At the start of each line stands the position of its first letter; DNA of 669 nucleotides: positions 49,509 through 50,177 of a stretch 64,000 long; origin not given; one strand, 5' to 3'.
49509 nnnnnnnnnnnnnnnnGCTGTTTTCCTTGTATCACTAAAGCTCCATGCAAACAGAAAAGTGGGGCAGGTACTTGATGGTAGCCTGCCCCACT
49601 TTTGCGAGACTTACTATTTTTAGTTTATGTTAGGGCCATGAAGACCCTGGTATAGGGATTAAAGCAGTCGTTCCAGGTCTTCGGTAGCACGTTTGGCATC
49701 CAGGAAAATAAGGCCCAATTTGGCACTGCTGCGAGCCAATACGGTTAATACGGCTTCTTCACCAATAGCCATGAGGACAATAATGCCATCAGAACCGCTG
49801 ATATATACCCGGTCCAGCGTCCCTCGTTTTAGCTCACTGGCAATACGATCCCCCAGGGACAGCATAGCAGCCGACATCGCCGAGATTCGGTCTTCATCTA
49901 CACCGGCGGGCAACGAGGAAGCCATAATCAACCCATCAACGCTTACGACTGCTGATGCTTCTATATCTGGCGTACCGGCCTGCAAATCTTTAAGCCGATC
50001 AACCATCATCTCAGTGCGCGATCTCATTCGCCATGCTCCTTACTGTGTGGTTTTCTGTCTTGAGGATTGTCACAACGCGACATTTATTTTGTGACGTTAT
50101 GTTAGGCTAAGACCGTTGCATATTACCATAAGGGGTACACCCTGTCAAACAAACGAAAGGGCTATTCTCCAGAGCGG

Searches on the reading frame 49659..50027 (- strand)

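Call 18: search_protein_families(library=pfam, proteins=[window:49659-50027:-])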
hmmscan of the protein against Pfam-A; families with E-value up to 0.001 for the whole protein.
window:49659-50027:- (122 aa): 1 family
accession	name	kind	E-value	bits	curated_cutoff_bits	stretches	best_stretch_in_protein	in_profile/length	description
PF03259.23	Robl_LC7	-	5.4e-17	61.8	23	1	9-98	2-91/91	Roadblock/LC7 domain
